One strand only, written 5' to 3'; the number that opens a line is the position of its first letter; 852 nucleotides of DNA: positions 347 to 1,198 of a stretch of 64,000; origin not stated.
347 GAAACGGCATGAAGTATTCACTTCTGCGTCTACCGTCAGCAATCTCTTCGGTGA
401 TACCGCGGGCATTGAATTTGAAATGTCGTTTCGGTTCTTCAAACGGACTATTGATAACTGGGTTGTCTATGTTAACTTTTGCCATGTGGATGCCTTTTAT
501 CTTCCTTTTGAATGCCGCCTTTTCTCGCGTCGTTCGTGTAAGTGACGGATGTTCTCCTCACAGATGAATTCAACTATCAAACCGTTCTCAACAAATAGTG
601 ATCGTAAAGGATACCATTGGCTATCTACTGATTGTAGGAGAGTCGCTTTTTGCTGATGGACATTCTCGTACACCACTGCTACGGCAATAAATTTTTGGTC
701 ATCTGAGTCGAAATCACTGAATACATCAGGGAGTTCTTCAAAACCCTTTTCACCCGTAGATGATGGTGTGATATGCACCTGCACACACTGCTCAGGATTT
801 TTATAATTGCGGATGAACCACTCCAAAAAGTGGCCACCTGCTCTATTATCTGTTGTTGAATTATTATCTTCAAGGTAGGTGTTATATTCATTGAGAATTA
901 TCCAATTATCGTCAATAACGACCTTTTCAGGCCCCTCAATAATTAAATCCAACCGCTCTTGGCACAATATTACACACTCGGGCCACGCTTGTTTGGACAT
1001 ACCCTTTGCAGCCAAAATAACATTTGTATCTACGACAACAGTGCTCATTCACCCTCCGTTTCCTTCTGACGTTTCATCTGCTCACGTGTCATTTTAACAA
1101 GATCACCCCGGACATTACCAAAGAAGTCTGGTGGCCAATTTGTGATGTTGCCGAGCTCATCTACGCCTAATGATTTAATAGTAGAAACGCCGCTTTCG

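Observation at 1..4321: Candidate uncharacterised defence system: two diverged [ABC-type ATPase + PIN-like] cassettes translationally coupled to a ResIII-type helicase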

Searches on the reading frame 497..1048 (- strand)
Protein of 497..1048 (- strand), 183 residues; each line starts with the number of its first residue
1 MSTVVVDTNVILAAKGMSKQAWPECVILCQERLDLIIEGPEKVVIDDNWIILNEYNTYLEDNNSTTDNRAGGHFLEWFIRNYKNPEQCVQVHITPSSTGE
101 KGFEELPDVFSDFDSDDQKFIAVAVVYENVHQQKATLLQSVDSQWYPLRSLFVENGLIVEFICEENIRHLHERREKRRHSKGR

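Call 6: search_protein_families(library=pfam, proteins=[window:497-1048:-], max_evalue=0.01)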
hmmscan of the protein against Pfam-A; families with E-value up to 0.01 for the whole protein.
window:497-1048:- (183 aa): 0 families

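Call 7: search_protein_families(library=padloc, proteins=[window:497-1048:-], max_evalue=0.01)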
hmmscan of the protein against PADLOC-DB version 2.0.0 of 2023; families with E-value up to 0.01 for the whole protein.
window:497-1048:- (183 aa): 1 family
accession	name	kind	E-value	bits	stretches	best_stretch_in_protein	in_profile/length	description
PDLC04147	HEC-03A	-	2.4e-25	87.5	1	3-166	2-154/159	-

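Call 8: search_protein_families(library=ncbifam, proteins=[window:497-1048:-], max_evalue=0.01)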
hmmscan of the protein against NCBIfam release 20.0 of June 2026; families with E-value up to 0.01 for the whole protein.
window:497-1048:- (183 aa): 0 families

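Call 19: find_encoding_contigs(protein=window:497-1048:-, flank=10000, max_places=6)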
Protein window:497-1048:- (183 aa): no gene with exactly this product is on record in the collection.

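Call 20: find_homologous_proteins(query=window:497-1048:-, max_evalue=0.001)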
Query window:497-1048:- (183 aa): 244 proteins with E <= 0.001 among 297 candidates; the best 120 are listed.
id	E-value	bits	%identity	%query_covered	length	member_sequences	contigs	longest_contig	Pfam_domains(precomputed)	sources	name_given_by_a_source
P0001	9.8e-121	418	100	100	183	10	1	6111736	-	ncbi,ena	-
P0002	1.6e-104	365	90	100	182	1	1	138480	-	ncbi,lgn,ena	-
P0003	1.7e-100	352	85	100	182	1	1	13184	-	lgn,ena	-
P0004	7.7e-98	344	85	100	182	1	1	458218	-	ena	-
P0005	2.1e-94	332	83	98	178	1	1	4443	-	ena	-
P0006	1.6e-90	320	79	99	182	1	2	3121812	-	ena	-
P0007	2.2e-90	319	80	99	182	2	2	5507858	-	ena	-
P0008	3.7e-90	319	79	100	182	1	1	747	-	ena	-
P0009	4.5e-90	318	78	99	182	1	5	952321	-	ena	-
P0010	1.3e-89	317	78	99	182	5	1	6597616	-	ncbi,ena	-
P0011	3.7e-89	315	78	99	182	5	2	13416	-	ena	-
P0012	4.7e-89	315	78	100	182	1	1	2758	-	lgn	-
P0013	9.6e-89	314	77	100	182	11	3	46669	-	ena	-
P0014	6.8e-88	311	78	99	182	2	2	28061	-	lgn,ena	-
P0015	2.0e-87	310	78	99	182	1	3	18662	-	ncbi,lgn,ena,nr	ncbi:hypothetical protein F4009_08525 [Candidatus Poribacteria bacterium]|nr:hypothetical protein [C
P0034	5.3e-85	302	76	99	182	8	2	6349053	-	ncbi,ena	-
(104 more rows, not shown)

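Call 21: find_encoding_contigs(protein=P0001, flank=10000, max_places=4)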
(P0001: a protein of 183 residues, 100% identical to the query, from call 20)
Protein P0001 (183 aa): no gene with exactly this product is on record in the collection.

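Call 22: find_encoding_contigs(protein=P0002, flank=10000, max_places=4)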
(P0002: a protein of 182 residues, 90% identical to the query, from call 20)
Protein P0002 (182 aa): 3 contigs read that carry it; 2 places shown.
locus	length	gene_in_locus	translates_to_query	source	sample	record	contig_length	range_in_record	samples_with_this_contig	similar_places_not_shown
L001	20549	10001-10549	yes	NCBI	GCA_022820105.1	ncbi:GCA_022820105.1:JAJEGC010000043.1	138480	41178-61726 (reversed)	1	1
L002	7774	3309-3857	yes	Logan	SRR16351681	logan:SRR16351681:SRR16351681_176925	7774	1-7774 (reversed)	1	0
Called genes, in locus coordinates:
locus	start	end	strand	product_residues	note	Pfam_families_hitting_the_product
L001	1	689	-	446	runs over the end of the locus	PF18178:Cap17-like_N, PF10137:CAP12-PCTIR_TIR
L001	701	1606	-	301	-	PF18144:SMODS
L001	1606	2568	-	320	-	-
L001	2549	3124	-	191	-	PF06508:QueC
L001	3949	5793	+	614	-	PF01555:N6_N4_Mtase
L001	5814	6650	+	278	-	-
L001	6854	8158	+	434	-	PF13175:AAA_15, PF13304:AAA_21, PF13175:AAA_15, PF12476:DUF3696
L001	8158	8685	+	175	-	-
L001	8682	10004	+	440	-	PF13175:AAA_15, PF13304:AAA_21, PF12476:DUF3696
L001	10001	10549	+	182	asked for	-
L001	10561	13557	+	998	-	PF04851:ResIII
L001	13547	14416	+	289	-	PF00528:BPD_transp_1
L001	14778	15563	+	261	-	PF00528:BPD_transp_1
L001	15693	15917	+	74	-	-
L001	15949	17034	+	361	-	PF01168:Ala_racemase_N, PF00842:Ala_racemase_C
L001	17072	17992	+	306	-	PF00005:ABC_tran, PF13304:AAA_21 (weak)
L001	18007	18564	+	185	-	-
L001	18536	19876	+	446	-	PF04734:Ceramidase_alk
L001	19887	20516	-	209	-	-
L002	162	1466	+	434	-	PF13175:AAA_15, PF13304:AAA_21, PF13175:AAA_15, PF12476:DUF3696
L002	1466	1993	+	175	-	-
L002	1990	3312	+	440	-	PF13175:AAA_15, PF13304:AAA_21, PF12476:DUF3696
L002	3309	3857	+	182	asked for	-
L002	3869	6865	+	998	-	PF04851:ResIII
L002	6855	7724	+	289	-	PF00528:BPD_transp_1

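Call 23: list_cluster_members(proteins=[P0001, P0010, P0034])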
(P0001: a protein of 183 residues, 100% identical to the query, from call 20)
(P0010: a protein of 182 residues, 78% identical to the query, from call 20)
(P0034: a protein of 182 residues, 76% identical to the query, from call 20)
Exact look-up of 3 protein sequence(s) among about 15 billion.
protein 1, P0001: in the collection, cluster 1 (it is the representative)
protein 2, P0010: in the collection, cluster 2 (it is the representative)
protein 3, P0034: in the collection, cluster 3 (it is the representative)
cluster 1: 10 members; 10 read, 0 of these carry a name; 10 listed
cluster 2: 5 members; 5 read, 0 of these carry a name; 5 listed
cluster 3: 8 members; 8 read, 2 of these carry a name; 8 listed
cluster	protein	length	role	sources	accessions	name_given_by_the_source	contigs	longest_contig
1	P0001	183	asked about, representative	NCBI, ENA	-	-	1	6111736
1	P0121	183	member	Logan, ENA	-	-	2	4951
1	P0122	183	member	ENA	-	-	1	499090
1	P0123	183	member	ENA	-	-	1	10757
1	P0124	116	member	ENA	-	-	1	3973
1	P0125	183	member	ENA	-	-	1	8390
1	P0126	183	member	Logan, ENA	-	-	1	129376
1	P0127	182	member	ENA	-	-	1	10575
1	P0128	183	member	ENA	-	-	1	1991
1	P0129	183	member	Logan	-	-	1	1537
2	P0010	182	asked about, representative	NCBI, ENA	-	-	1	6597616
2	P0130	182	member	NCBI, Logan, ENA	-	-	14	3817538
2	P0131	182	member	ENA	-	-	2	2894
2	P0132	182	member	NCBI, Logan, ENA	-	-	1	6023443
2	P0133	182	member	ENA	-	-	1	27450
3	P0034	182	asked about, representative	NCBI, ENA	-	-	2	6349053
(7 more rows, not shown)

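Call 25: find_related_loci(query=A1, collection=genome_contigs, flank=10000)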
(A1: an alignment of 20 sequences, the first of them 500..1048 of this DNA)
Query A1 (183 aa) in genome_contigs; peptide patterns used: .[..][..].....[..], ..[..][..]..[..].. (x = any residue, [..] = any of these).
463 stretches matched a pattern; 68 encode a relative of the query (tblastn E <= 1e-3); 67 distinct loci.
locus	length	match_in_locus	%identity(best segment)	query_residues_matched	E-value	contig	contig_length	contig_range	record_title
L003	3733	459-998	78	1-181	7e-94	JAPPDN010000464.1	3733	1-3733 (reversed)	MAG: Candidatus Poribacteria bacterium isolate IRC4_bin_27 NODE_9750_length_3733_cov_3.44889, whole genome shotgun seque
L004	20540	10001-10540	78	1-181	2e-93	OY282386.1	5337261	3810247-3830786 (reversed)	MAG: Candidatus Poribacteria bacterium genome assembly, chromosome: 1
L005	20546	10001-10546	76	1-183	2e-92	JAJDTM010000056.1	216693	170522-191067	MAG: Candidatus Poribacteria bacterium isolate jk18x1bzbins.25 k141_294038, whole genome shotgun sequence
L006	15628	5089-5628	78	1-181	5e-92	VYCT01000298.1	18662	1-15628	MAG: Candidatus Poribacteria bacterium isolate SB0675_bin_22 NODE_1336_length_18662_cov_10.917773, whole genome shotgun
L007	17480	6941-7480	77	1-181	1e-90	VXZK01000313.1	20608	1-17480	MAG: Candidatus Poribacteria bacterium isolate SB0670_bin_33 NODE_1250_length_20608_cov_16.916217, whole genome shotgun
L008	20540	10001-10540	76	1-181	1e-89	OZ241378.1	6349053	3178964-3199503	MAG: Candidatus Poribacteria bacterium isolate 8f0f5501-85a9-4e66-9deb-4e7c08d09c04 genome assembly, chromosome: 1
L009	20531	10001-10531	76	1-178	1e-89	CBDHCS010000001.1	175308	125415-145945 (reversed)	MAG: Candidatus Poribacteria bacterium isolate 2ff7ea9c-4ed9-48aa-ac60-1c2c21251b56 genome assembly, contig: contig_1, w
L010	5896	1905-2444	78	1-181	1e-88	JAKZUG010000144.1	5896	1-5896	MAG: Candidatus Poribacteria bacterium isolate Langseth_MAG_00079 Langseth_MAG_00079_000000000144, whole genome shotgun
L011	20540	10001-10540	73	1-181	3e-87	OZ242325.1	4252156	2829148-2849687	MAG: Candidatus Poribacteria bacterium isolate 7cb44f7e-fdd6-4696-a2af-ad91ef35c446 genome assembly, chromosome: 1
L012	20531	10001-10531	73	1-178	7e-87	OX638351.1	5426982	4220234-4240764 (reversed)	MAG: uncultured Poribacteria bacterium isolate d4690918-7cf6-4b6d-bcb0-07eb3c50a363 genome assembly, chromosome: 1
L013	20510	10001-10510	75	1-171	1e-84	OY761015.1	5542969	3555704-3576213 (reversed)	MAG: Candidatus Poribacteria bacterium isolate b26c8cc1-2726-459c-8d02-9adedbaa8fd6 genome assembly, chromosome: 2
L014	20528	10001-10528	69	1-177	6e-84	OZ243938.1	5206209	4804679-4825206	MAG: Candidatus Poribacteria bacterium isolate 1d27aecb-7b08-4092-90e4-ddfc7d8e693b genome assembly, chromosome: 1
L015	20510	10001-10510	73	1-171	3e-82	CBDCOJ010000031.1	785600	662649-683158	MAG: Candidatus Poribacteria bacterium isolate dbd3b75f-bfae-4d18-bb17-8f704a16f2b4 genome assembly, contig: contig_31,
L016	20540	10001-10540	68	1-181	4e-81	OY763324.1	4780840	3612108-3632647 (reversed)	MAG: Candidatus Poribacteria bacterium isolate 3d2a48e4-3859-4b6e-83ef-b4ffa18775ef genome assembly, chromosome: 1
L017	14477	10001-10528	67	1-175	1e-76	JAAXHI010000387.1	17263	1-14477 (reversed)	MAG: Candidatus Poribacteria bacterium isolate Plut_88885 unfiltered_Plut_88885_genomic_contig_698145, whole genome shot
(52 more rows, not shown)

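Call 31: search_protein_families(library=padloc, proteins=[L001:10561-13554:+], max_evalue=0.00001)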
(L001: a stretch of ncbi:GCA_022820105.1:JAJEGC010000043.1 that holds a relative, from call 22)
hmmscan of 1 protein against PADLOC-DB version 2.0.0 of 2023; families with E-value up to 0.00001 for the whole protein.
L001:10561-13554:+ (998 aa): 1 family
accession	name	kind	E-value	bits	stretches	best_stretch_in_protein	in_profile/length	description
PDLC03648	REase_III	-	1.4e-07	28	0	572-616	311-355/871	Type III restriction enzyme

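Call 33: search_protein_families(library=ncbifam, proteins=[L001:10561-13554:+], max_evalue=0.00001)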
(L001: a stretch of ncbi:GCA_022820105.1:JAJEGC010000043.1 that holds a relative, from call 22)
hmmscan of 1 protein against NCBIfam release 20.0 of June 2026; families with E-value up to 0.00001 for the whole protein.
L001:10561-13554:+ (998 aa): 1 family
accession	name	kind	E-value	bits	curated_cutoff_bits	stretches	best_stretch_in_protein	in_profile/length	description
NF046055.1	restr_BPTD_3080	equivalog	0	1090.6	800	1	6-991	1-968/970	BPTD_3080 family restriction endonuclease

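Call 34: predict_structure(alignment_id=A1)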
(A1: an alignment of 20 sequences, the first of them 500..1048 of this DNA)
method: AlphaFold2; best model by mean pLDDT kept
length: 183 residues; sequences in the alignment: 20
mean_pLDDT: 45.2   pTM: 0.42
mean pLDDT of the five models: 45.2, 43.8, 43.1, 42.2, 40.3
residues with pLDDT >= 90: 0; 70-90: 7; 50-70: 56; < 50: 120
segments of 3 or more residues with pLDDT < 50: 1-17, 40-141
pLDDT, mean of each block of 10 residues (from residue 1): 26 42 62 58 36 32 34 42 39 28 29 37 43 45 63 58 66 70 52
secondary structure, 60 per line:
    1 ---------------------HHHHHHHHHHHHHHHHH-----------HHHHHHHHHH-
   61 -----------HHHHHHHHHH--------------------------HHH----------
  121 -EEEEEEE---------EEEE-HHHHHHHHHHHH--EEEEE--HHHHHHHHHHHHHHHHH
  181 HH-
elements in order: H22-38 H50-59 H72-81 E122-128 E138-141 H143-154 E157-161 H164-182

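Call 35: search_solved_structures(query=A1, max_evalue=10, show_alignments=2)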
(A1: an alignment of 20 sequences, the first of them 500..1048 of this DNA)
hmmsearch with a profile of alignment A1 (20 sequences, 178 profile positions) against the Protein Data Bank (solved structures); distinct sequences matched with E-value up to 10: 2.
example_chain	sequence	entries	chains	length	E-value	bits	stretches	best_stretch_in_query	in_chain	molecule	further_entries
9nsf_A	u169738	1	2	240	0.04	16.8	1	54-124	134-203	Beaten path Vc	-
4n0g_A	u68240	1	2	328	0.46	13.3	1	25-88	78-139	Protein phosphatase 2C 37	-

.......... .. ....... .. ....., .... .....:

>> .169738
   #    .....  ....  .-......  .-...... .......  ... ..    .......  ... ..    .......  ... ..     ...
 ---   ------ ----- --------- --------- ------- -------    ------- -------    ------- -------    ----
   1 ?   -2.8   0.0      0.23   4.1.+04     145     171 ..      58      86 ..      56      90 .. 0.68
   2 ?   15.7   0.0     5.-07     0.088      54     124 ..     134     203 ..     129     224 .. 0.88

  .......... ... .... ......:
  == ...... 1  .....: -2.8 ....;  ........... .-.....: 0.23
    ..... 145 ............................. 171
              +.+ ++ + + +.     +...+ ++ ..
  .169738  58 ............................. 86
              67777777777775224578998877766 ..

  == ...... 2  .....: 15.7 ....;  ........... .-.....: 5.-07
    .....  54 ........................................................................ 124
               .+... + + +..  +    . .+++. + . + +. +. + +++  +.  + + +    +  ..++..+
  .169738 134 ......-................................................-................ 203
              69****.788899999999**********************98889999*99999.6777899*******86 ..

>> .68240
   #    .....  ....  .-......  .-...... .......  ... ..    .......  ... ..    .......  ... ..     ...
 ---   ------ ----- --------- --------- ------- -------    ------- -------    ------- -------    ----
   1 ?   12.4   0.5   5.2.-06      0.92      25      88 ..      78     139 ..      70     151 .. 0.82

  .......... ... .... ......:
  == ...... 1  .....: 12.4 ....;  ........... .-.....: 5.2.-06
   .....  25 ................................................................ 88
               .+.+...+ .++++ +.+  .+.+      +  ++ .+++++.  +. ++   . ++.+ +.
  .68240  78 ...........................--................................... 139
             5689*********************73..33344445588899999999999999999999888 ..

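Call 37: find_homologous_proteins(query=A2, max_evalue=0.001)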
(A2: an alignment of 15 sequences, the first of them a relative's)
Query A2 (15 sequences) (174 aa, profile of the alignment): 5741 proteins with E <= 0.001 among 8000 candidates; the best 120 are listed.
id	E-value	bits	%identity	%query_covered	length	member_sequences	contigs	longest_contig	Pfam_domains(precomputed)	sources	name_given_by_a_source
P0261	4.5e-84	298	67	92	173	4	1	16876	-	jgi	jgi:hypothetical protein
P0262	4.1e-83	295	70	92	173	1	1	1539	-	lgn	-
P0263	4.8e-83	295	67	93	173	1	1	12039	-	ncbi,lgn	-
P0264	5.3e-83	295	72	98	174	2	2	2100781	-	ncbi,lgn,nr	ncbi:MAG: hypothetical protein KIT72_07620 [Polyangiaceae bacterium]|nr:hypothetical protein [Polyan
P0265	8.3e-83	294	70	93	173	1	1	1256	-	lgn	-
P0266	2.6e-82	293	68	98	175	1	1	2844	-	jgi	jgi:hypothetical protein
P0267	2.7e-82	292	70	96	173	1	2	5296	-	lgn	-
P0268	6.4e-82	291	69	96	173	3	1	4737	-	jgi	jgi:hypothetical protein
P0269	8.0e-82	291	69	97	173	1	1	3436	-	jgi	jgi:hypothetical protein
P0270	1.0e-81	291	68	94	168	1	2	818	-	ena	-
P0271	1.1e-81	290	68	97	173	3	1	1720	-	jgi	jgi:hypothetical protein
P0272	1.6e-81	290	66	94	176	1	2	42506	-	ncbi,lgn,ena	-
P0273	2.1e-81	290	66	97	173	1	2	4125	-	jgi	-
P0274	2.3e-81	289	67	97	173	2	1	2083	-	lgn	-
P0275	2.7e-81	289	69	94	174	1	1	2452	-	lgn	-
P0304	1.5e-79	284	65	93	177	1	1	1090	-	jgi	jgi:hypothetical protein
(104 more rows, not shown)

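Call 40: search_solved_structures(query=A3, max_evalue=10, show_alignments=2)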
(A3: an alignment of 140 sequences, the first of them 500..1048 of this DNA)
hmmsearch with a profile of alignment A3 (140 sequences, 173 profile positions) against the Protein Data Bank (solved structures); distinct sequences matched with E-value up to 10: 5.
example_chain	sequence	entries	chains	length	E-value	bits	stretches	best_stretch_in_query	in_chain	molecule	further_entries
5ll1_A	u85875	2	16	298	0.42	13.5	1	85-142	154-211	Uricase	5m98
8xix_A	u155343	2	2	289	0.63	12.9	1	30-78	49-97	D-tagatose 3-epimerase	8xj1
8xiv_A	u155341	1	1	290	0.64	12.9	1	30-78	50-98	D-tagatose 3-epimerase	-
3k3d_A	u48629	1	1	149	1.2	12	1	87-132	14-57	Protein Rv1364c/MT1410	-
3k3c_A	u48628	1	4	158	1.3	11.8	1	87-132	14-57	Protein Rv1364c/MT1410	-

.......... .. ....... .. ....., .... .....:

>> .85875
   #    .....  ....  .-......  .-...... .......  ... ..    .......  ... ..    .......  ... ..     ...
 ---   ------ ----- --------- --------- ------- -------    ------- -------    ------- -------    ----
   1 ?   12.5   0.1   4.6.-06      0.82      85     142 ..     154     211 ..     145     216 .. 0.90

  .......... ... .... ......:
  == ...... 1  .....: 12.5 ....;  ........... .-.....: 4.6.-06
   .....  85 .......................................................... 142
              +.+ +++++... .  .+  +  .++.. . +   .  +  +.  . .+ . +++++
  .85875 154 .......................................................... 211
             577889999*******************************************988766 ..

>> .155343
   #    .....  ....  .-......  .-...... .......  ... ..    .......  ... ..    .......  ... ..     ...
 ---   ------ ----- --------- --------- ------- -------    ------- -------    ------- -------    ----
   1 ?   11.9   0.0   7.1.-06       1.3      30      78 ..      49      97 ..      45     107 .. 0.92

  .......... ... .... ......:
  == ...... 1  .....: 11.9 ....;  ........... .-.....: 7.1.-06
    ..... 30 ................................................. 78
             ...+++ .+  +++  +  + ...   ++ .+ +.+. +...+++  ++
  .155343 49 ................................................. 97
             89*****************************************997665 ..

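Call 46: predict_structure(alignment_id=A3)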
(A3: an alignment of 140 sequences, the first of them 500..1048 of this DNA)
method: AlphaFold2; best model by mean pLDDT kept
length: 183 residues; sequences in the alignment: 140
mean_pLDDT: 92.3   pTM: 0.89
mean pLDDT of the five models: 92.3, 92.1, 91.9, 90.9, 90.3
residues with pLDDT >= 90: 157; 70-90: 15; 50-70: 11; < 50: 0
segments of 3 or more residues with pLDDT < 50: none
pLDDT, mean of each block of 10 residues (from residue 1): 95 94 97 96 97 89 59 89 97 89 93 94 98 98 95 97 97 94 75
secondary structure, 60 per line:
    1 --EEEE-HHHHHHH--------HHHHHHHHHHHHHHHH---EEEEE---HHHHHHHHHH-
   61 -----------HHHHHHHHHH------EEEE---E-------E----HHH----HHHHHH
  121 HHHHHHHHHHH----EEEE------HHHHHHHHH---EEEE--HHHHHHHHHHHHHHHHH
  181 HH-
elements in order: E3-6 H8-14 H23-38 E42-46 H50-59 H72-81 E88-91 H115-131 E136-139 H146-154 E158-161 H164-182

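Call 49: fold_search(model_id=the predicted structure, library=pdb)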
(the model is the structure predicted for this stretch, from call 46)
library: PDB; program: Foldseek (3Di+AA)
matches with E <= 10: 597; with E <= 0.001: 0
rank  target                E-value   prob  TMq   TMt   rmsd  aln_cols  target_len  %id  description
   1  4ifd_J                3.4e-02  0.95  0.45  0.11   6.1       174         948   16  Crystal structure of an 11-subunit eukaryotic exosome complex bound to RNA (released 2013-02-06)
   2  9uei_A                4.1e-02  0.28  0.24  0.14   8.3       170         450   14  Crystal structure of a PhGs rhamnosyltransferase UGT79G15 from Rehmannia glutinosa (released 2025-10-08)
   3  7e8j_A                4.6e-02  0.41  0.31  0.29  13.9       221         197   12  Crystal structure of Proteinaceous RNase P (PRORP) from Thermococcus celer (released 2022-03-02)
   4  3tix_D                5.2e-02  0.82  0.33  0.17   7.1       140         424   13  Crystal structure of the Chp1-Tas3 complex core (released 2011-11-16)
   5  3tix_B                5.2e-02  0.80  0.33  0.17   7.3       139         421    9  Crystal structure of the Chp1-Tas3 complex core (released 2011-11-16)
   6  6lfn_B                5.6e-02  0.57  0.32  0.17   8.0       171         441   10  Crystal structure of LpCGTb (released 2020-11-18)
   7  5c0x_J                6.7e-02  0.90  0.45  0.11   5.9       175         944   14  Structure of a 12-subunit nuclear exosome complex bound to structured RNA (released 2015-08-05)
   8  9uei_B                1.2e-01  0.18  0.24  0.13   8.7       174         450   13  Crystal structure of a PhGs rhamnosyltransferase UGT79G15 from Rehmannia glutinosa (released 2025-10-08)
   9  8xfw_A                1.3e-01  0.41  0.32  0.17   7.6       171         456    8  Crystal structure of MiCGT(M148A/V190T/S121D) in complex with UDP (released 2024-12-18)
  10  7zeh_D                1.4e-01  0.09  0.23  0.17  18.2       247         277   15  Human cytosolic 5' nucleotidase IIIB in complex with 3,4-diF-Bn7Guanine (released 2022-05-25)
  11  4m83_MODEL_1_A        1.8e-01  0.23  0.27  0.16   8.3       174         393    9  Ensemble refinement of protein crystal structure (2IYF) of macrolide glycosyltransferases OleD complexed with  (released 2013-09-11)
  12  2hww_A                2.0e-01  0.60  0.43  0.48   9.3       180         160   12  Structure of PIN domain of human SMG6 (released 2006-11-14)
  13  7og5_A                2.0e-01  0.38  0.38  0.42   8.7       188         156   11  RNA-free Ribonuclease P from Halorhodospira halophila (released 2021-07-07)
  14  7e8j_B                2.3e-01  0.41  0.40  0.39  10.9       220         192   10  Crystal structure of Proteinaceous RNase P (PRORP) from Thermococcus celer (released 2022-03-02)
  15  7zeh_C                2.3e-01  0.08  0.24  0.18  17.7       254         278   12  Human cytosolic 5' nucleotidase IIIB in complex with 3,4-diF-Bn7Guanine (released 2022-05-25)
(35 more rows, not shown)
